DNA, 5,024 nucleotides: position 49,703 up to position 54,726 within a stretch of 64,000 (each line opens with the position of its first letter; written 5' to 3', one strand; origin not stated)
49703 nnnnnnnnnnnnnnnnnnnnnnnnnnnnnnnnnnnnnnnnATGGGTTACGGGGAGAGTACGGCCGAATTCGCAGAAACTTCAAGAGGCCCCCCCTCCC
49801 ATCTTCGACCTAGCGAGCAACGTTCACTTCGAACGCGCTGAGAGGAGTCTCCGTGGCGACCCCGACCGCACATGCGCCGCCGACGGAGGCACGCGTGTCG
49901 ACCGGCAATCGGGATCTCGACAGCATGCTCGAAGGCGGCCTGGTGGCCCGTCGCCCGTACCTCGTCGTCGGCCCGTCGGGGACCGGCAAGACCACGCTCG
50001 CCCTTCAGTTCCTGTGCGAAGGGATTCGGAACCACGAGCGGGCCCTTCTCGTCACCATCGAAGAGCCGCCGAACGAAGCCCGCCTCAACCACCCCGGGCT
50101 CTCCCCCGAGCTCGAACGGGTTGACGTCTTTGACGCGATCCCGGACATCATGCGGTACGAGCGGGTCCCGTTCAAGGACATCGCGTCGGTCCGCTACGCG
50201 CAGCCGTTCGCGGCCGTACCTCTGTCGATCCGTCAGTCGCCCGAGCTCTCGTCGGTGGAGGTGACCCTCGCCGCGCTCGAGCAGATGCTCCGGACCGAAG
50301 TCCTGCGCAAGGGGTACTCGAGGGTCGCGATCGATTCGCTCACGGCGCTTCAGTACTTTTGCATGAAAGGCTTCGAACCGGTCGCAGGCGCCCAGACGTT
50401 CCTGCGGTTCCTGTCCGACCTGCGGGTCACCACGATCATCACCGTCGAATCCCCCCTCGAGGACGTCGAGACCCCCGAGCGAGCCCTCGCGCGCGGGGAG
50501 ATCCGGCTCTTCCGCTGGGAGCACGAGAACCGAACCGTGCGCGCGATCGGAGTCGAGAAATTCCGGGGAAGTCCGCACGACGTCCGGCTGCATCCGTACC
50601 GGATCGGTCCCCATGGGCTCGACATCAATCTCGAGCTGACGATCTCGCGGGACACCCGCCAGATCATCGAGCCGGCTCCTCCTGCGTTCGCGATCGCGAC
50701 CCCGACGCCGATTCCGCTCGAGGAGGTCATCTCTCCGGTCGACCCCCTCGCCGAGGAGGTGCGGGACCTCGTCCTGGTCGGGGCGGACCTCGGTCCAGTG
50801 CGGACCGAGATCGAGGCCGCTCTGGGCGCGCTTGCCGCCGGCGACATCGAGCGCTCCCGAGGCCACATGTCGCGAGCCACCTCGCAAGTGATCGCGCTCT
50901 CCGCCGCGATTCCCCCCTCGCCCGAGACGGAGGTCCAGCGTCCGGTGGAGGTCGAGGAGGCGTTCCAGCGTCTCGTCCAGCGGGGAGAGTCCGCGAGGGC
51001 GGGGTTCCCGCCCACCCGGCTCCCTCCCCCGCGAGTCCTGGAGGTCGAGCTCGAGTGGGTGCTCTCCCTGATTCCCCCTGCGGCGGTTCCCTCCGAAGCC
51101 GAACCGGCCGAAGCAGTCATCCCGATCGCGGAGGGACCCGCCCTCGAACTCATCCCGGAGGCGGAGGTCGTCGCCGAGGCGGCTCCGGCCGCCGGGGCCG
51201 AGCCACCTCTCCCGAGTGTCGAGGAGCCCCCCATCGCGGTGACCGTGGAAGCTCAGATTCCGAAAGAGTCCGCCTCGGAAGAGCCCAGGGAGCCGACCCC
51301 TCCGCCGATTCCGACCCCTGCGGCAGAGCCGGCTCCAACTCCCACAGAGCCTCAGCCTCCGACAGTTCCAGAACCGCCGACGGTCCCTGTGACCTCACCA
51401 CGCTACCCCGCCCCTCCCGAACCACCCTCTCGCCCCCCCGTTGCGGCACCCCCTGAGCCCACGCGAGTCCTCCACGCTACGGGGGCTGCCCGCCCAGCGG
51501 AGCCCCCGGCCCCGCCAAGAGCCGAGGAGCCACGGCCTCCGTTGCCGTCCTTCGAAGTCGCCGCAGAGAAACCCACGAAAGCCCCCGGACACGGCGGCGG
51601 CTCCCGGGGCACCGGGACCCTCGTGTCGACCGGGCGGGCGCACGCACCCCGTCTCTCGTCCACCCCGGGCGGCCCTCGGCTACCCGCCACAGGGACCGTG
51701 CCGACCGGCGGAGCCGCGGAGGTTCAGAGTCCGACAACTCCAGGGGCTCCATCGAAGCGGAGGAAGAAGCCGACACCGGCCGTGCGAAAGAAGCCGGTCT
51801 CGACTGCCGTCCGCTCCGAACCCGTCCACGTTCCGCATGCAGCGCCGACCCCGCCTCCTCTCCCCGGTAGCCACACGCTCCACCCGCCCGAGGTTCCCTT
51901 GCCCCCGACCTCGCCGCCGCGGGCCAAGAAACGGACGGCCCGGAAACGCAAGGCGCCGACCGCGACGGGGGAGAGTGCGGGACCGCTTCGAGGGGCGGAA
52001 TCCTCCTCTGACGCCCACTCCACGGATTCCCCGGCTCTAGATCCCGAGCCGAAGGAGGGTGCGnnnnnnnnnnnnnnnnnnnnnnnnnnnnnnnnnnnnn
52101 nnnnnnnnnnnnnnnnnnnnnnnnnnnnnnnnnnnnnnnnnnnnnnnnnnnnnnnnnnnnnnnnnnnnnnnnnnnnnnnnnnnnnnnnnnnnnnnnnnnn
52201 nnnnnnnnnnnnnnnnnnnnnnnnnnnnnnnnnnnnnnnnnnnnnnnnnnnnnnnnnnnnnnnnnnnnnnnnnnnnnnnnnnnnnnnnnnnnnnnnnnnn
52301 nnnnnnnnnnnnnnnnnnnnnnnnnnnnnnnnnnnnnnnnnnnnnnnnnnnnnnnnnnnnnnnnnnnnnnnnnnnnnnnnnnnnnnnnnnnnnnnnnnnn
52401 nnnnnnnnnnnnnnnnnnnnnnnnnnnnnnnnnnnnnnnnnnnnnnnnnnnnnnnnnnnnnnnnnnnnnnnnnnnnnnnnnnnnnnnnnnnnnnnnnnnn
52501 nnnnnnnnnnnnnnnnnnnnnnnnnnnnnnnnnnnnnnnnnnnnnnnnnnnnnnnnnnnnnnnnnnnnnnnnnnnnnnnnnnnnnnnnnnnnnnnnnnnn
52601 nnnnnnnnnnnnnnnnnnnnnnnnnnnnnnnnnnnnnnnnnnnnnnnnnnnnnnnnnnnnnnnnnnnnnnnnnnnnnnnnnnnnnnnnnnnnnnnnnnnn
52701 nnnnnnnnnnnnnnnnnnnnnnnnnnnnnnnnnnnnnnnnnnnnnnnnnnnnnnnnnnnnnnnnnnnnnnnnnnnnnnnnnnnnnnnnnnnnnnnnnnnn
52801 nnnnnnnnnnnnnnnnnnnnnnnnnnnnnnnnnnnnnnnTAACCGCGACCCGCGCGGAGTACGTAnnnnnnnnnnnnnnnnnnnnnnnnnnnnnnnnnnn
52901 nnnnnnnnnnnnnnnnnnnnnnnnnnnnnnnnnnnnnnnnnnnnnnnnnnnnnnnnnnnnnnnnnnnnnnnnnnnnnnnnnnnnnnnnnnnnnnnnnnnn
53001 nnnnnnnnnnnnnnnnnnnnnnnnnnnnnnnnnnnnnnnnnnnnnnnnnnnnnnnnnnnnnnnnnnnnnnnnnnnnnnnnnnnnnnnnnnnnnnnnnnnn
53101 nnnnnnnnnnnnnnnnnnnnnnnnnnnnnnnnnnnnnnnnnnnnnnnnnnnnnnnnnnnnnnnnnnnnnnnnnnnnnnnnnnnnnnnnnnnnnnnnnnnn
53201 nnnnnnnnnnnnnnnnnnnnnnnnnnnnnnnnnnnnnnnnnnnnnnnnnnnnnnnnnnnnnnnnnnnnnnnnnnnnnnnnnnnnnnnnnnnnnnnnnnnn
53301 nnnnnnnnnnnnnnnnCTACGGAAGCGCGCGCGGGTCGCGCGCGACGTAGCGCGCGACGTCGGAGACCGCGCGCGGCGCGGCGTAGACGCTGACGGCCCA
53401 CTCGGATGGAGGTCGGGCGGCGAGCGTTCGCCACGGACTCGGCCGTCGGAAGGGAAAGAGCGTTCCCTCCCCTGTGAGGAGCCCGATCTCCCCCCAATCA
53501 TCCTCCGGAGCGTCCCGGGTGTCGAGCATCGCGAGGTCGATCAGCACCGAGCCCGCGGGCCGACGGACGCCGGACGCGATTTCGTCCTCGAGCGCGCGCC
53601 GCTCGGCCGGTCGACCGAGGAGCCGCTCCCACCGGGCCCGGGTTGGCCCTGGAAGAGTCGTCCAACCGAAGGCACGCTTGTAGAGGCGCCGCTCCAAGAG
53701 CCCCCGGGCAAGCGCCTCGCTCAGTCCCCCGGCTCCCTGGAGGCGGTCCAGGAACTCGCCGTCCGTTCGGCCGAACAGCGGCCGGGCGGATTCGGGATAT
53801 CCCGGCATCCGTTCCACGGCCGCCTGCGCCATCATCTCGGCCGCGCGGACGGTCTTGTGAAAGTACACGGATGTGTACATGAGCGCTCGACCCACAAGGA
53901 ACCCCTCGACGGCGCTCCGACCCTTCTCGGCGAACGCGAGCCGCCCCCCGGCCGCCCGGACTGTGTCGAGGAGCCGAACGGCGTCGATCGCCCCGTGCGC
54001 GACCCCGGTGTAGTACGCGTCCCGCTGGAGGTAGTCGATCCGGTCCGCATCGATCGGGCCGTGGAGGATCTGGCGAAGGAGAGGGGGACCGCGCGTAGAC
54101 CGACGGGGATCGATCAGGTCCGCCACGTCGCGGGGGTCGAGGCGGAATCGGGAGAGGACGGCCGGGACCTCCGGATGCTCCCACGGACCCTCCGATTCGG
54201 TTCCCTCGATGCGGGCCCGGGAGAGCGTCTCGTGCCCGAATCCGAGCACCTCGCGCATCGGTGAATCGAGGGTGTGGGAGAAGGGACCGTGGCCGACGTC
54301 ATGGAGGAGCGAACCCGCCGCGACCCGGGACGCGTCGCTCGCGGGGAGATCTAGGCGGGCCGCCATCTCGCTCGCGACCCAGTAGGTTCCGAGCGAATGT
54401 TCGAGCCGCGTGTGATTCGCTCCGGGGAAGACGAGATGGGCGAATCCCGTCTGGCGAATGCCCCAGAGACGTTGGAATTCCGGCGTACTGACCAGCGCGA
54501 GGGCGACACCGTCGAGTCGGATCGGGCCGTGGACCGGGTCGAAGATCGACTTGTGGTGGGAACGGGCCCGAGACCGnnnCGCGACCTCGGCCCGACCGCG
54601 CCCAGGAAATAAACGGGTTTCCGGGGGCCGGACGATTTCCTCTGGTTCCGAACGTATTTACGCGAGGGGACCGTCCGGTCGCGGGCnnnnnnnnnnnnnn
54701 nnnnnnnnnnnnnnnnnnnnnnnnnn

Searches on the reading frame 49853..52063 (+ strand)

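Call 56: search_protein_families(library=pfam, proteins=[window:49853-52063:+], max_evalue=0.00001)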
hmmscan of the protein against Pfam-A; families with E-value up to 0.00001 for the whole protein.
window:49853-52063:+ (737 aa): 1 family
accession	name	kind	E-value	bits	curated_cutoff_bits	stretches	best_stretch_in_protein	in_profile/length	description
PF06745.19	ATPase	-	3.2e-30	105.7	26.6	1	15-258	1-226/231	KaiC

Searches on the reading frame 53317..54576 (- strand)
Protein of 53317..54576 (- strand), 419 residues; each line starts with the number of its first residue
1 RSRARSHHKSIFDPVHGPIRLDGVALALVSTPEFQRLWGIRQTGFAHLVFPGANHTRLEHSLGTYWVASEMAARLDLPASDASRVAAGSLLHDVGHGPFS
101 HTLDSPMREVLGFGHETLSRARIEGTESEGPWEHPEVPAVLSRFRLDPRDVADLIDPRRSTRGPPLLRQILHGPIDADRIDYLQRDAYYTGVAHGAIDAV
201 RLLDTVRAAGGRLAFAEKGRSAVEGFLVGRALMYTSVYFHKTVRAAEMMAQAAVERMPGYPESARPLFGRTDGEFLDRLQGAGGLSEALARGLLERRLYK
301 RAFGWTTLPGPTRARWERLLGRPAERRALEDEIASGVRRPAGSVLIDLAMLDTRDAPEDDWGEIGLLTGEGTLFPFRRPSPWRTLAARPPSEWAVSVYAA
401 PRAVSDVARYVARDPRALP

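Call 23: search_protein_families(library=pfam, proteins=[window:53317-54576:-], max_evalue=0.00001)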
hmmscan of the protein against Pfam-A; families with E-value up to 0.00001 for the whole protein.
window:53317-54576:- (419 aa): 2 families
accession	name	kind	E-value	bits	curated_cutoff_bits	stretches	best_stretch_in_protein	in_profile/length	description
PF19276.4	HD_assoc_2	-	4.7e-23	82.2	23.1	1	197-410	1-206/222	HD associated region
PF01966.28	HD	-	6.7e-09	36.5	22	1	57-185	1-115/116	HD domain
